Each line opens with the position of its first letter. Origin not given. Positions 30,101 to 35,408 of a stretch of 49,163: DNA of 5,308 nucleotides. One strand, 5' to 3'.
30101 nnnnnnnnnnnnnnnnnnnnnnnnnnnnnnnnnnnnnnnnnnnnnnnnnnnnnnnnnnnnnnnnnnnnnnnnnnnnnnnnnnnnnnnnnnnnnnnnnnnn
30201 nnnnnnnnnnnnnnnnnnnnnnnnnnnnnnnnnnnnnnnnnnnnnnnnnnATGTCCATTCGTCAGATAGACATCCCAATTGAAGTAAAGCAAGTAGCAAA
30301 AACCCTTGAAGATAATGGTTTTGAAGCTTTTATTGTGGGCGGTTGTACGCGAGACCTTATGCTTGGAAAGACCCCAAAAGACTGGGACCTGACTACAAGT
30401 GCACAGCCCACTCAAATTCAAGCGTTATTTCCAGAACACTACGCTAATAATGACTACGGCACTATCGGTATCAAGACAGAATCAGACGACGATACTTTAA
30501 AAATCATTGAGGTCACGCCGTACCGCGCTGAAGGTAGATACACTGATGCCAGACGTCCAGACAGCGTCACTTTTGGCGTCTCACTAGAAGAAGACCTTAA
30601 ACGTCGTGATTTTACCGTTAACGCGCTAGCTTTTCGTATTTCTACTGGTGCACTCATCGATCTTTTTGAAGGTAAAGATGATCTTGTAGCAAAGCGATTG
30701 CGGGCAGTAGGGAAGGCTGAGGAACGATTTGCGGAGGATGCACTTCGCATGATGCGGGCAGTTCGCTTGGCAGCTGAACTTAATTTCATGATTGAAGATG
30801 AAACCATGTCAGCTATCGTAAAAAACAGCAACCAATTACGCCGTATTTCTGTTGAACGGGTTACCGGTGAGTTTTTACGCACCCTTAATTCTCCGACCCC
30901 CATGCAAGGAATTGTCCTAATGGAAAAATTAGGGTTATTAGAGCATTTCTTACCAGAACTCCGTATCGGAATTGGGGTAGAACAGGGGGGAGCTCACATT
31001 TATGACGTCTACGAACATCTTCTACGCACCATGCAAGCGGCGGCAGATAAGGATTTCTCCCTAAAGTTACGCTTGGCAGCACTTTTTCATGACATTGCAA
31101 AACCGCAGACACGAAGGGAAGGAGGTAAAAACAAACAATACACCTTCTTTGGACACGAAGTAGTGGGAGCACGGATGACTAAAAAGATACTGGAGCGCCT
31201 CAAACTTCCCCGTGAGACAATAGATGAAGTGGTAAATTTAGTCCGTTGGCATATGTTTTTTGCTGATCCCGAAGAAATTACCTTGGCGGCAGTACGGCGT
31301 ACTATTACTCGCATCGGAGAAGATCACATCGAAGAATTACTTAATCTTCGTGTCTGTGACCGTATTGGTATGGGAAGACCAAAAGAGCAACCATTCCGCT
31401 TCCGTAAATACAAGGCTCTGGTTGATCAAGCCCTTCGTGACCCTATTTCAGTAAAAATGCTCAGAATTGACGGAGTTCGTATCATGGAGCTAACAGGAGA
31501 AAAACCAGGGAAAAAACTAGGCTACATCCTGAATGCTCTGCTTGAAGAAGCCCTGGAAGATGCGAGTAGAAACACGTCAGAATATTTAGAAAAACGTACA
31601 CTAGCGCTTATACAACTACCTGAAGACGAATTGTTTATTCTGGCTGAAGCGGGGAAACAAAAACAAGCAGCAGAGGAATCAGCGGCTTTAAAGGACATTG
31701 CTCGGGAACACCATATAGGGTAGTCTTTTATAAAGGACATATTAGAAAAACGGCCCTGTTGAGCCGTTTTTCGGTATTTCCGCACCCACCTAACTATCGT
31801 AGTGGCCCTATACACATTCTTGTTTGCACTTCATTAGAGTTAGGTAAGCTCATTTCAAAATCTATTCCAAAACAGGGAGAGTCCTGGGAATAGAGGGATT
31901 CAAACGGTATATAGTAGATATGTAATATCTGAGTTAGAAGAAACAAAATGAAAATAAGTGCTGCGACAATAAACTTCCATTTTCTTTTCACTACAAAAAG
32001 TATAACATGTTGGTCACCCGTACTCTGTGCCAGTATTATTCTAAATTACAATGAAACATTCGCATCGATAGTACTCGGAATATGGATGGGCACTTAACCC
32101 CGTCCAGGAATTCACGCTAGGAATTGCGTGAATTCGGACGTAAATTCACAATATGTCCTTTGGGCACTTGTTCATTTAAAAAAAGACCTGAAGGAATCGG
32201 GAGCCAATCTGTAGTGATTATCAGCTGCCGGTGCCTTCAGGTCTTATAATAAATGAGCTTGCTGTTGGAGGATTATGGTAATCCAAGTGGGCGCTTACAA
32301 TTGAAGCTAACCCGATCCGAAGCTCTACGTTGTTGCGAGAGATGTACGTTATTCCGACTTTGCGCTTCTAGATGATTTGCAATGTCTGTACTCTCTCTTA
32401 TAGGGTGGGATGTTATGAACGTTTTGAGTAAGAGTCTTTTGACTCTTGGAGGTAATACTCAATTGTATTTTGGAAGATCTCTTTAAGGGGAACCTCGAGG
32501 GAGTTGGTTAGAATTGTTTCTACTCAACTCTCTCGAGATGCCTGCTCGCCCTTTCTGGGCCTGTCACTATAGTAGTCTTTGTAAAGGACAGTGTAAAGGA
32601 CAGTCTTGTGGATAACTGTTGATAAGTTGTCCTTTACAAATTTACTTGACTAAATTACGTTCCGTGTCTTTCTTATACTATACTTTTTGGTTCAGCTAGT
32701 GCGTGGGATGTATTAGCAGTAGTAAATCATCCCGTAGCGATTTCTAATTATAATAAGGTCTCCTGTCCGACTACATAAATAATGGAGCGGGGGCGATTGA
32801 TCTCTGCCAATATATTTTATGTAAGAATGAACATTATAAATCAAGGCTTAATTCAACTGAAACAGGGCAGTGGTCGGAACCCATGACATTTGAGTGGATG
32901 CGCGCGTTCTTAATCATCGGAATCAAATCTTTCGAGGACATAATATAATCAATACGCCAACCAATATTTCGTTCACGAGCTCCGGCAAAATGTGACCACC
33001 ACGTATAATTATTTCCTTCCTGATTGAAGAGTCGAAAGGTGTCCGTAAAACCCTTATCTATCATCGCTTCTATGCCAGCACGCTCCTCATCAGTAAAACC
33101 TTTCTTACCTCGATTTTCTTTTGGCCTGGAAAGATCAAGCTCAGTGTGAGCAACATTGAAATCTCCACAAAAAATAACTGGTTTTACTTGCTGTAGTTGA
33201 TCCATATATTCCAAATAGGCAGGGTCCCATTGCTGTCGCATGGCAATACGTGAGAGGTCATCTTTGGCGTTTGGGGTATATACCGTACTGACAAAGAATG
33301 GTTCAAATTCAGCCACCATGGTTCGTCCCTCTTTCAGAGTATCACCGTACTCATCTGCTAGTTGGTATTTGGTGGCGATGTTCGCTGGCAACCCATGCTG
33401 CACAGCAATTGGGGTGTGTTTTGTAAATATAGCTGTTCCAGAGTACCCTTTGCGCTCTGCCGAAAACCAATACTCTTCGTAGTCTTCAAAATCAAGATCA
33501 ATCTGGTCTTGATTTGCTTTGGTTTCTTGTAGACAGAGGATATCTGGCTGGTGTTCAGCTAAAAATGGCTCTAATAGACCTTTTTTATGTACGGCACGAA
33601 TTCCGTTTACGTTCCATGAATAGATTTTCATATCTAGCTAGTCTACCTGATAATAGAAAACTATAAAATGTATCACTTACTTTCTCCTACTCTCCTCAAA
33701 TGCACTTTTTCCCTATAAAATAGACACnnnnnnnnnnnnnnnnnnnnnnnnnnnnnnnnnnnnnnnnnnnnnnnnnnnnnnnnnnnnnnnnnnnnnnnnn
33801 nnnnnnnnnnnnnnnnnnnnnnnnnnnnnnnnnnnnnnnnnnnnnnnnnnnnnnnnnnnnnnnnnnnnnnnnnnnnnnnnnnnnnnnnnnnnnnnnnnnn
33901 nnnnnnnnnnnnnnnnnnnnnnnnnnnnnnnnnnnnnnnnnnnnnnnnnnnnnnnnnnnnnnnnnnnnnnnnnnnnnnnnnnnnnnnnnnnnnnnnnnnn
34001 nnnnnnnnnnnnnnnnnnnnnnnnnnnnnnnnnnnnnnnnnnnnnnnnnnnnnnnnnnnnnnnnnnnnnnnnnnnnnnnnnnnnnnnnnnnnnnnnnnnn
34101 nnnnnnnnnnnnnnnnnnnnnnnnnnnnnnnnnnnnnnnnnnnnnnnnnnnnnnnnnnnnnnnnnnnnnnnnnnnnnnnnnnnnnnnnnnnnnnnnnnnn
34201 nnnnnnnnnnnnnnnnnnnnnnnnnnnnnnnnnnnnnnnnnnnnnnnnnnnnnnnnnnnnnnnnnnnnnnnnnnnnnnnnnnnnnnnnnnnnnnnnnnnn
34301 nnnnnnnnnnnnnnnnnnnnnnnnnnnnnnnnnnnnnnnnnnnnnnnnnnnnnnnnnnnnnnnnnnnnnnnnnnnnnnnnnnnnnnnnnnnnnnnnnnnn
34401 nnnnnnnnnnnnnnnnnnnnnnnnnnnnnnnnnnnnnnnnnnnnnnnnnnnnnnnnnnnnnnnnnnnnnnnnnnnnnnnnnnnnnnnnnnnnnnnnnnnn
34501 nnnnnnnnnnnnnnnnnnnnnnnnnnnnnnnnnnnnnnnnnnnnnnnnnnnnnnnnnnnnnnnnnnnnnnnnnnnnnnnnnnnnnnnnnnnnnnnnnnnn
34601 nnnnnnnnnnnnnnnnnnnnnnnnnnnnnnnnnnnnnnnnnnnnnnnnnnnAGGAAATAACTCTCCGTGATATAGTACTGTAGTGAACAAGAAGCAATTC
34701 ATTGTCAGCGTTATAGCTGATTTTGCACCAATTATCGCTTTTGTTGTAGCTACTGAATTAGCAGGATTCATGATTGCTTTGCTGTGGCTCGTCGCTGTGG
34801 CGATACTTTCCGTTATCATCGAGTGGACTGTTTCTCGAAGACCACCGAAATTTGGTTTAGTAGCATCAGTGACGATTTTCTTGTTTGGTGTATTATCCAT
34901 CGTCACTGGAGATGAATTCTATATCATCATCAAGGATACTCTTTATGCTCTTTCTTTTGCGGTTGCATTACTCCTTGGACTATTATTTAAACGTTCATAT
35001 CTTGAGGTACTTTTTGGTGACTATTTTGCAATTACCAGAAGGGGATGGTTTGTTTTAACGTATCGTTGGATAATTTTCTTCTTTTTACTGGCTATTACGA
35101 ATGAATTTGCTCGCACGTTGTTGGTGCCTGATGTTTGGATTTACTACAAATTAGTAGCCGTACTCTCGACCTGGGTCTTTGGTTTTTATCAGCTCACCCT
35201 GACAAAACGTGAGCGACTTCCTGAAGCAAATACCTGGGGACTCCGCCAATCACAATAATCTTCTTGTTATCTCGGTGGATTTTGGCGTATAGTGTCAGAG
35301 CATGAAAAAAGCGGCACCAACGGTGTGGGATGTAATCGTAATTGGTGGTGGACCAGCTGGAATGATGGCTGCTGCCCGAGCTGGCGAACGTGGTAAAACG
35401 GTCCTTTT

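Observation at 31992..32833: An 840 bp island with no ORF of 60 aa or more in any frame, packed with strong helices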

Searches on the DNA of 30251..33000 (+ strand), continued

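Call 83: search_rna_families(sources=[L063, L054, L062, L059, L072, L056], threshold=evalue, max_evalue=5)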
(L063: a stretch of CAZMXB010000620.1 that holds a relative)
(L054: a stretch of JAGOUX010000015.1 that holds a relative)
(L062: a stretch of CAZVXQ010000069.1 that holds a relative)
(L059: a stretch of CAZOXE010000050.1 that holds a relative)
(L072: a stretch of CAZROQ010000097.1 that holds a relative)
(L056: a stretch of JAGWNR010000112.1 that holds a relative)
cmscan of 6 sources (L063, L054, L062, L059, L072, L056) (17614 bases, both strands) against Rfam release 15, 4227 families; matches with E-value up to 5: 17.
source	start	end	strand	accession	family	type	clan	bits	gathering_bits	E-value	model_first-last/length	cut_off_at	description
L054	76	148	-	RF00005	tRNA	Gene; tRNA;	CL00001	72.7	29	1.6e-14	1-71/71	no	tRNA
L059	547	617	-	RF00005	tRNA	Gene; tRNA;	CL00001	68.4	29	2.3e-13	1-71/71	no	tRNA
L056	110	180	-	RF00005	tRNA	Gene; tRNA;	CL00001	65.7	29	1.3e-12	1-71/71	no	tRNA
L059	714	785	+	RF00005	tRNA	Gene; tRNA;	CL00001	62.2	29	1.2e-11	1-71/71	no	tRNA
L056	377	448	-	RF00005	tRNA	Gene; tRNA;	CL00001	60.7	29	3.2e-11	1-71/71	no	tRNA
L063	29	100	-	RF00005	tRNA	Gene; tRNA;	CL00001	55.8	29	6.8e-10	1-71/71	no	tRNA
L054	75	148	+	RF04354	Plastid-ycf2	Cis-reg;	-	33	65.7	0.0015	1-75/75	no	Plastid-ycf2 5UTR RNA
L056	376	448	+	RF04354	Plastid-ycf2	Cis-reg;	-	24.3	65.7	0.35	1-75/75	no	Plastid-ycf2 5UTR RNA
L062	2235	2360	+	RF02625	WsnRNA46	Gene; sRNA;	-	23.5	65.3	0.95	1-151/151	no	Wolbachia sRNA 46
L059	714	786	-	RF04354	Plastid-ycf2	Cis-reg;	-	22.4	65.7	1.2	1-75/75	no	Plastid-ycf2 5UTR RNA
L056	378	448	-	RF01684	mascRNA-menRNA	Gene;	-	22.4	42.5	1.3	1-56/56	no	MALAT1-associated small cytoplasmic RNA/MEN beta RNA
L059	546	617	+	RF04354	Plastid-ycf2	Cis-reg;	-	22.1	65.7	1.4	1-75/75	no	Plastid-ycf2 5UTR RNA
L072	2035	2122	-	RF01410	BsrC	Gene; sRNA;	-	22.1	38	4.6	1-87/87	no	BsrC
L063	1767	1876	+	RF04128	MIR8562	Gene; miRNA;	-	21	211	4.4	1-242/242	no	MIR8562 microRNA precursor family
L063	1762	1880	-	RF04164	MIR1507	Gene; miRNA;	-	20.4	73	1.7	1-107/107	no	MIR1507 microRNA precursor family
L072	1801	1835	-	RF01335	CRISPR-DR22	Gene; CRISPR;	-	20.1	50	4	1-36/36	no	CRISPR RNA direct repeat element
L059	2313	2405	+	RF02089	CLRN1-AS1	Gene; lncRNA;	-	18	48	0.96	1-79/79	no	CLRN1 antisense RNA 1 conserved region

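Call 99: search_with_rna_model(model_id=R1, source=L074, start=7480, end=8000, filters=off, max_evalue=10, show_alignments=1)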
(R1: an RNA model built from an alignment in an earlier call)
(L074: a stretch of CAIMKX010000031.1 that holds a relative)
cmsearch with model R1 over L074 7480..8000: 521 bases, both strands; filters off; matches with E-value up to 10: 17.
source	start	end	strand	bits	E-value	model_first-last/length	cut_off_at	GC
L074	7630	7729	+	3.4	0.18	1-166/166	no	0.38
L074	7508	7531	+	2.4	0.36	39-62/166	no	0.25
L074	7919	7968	+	0.7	1.1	1-166/166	no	0.44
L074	7971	7994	+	0.5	1.2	1-166/166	no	0.54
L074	7861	7882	+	0.3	1.5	1-166/166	no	0.36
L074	7508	7531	-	0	1.7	39-62/166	no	0.25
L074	7810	7834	+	-0.4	2.2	1-166/166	no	0.52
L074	7550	7577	+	-0.7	2.8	1-166/166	no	0.32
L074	7886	7902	-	-0.8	2.9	1-166/166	no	0.47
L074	7831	7858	-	-0.8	3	1-166/166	no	0.5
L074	7660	7683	-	-1.3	4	1-166/166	no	0.58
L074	7612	7620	+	-1.4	4.2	8-16/166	no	0.33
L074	7486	7497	-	-1.4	4.5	1-166/166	no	0.42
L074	7967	7993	-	-1.7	5.2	1-166/166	no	0.48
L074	7713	7736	-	-2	6.7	1-166/166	no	0.29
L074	7637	7651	-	-2.2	7.3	45-59/166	no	0.27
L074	7791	7803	+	-2.4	8.3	1-166/166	no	0.46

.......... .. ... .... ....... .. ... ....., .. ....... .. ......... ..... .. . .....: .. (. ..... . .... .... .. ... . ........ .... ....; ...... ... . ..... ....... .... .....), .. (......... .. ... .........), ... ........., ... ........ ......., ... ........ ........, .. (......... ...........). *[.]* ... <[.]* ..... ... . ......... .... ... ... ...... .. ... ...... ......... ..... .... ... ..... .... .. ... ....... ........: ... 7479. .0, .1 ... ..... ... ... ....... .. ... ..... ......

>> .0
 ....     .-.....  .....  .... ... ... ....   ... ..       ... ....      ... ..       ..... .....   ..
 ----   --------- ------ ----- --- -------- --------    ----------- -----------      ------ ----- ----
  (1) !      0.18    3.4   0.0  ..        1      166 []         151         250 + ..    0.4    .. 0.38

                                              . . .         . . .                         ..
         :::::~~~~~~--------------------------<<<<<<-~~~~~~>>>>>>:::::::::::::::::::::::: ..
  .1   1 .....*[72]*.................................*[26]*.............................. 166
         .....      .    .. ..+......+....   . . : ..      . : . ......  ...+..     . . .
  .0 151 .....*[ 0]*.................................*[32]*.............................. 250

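Call 100: search_with_rna_model(model_id=R1, source=L061, start=7440, end=7830, filters=off, max_evalue=10, show_alignments=1)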
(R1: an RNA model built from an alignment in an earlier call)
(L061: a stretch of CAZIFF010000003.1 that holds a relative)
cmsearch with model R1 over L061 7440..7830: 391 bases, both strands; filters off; matches with E-value up to 10: 9.
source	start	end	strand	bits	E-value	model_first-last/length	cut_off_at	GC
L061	7652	7777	-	5.2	0.041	1-166/166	no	0.31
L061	7690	7770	+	4.6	0.063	1-166/166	no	0.3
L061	7542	7567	-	3.2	0.16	1-166/166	no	0.42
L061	7459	7488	+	2.1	0.32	1-166/166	no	0.23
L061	7581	7601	-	0.1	1.2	1-166/166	no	0.57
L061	7484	7523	-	-0.7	2.1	1-166/166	no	0.4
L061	7610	7626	+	-2.4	6.5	1-166/166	no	0.53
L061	7606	7627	-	-2.7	8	1-166/166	no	0.5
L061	7655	7676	+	-3.1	9.8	1-166/166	no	0.45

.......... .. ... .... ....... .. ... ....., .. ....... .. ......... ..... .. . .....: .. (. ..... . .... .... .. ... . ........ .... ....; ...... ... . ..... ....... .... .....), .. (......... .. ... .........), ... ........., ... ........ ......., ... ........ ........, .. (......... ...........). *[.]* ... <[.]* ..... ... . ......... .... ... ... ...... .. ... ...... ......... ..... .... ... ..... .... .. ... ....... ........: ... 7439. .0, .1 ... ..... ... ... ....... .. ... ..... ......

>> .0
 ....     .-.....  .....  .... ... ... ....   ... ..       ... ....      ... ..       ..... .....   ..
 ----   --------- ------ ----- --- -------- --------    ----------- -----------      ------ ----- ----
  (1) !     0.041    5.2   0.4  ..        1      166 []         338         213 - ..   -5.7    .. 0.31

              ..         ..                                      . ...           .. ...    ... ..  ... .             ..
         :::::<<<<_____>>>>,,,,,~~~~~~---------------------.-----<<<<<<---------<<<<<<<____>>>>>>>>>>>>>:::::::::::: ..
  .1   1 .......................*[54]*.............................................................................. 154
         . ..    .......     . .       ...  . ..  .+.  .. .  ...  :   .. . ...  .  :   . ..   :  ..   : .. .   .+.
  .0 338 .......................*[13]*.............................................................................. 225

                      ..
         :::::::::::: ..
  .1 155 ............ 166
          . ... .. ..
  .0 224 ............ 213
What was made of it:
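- Tried and rejected: Only 3-5 bits, so homology there is unproven (calls 99, 100).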

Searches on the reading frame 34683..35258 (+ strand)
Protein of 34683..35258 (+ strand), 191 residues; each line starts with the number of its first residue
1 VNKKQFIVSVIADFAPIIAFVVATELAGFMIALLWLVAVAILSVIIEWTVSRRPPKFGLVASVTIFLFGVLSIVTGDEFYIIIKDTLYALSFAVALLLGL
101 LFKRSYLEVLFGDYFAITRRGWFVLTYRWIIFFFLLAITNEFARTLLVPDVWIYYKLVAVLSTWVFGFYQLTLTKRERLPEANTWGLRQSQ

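Call 7: search_protein_families(library=pfam, proteins=[window:34683-35258:+])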
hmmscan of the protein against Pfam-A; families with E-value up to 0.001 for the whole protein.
window:34683-35258:+ (191 aa): 1 family
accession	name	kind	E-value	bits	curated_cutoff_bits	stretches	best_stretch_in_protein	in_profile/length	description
PF04279.20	IspA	-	2.5e-28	99.9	28.7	1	10-173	3-168/176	Intracellular septation protein A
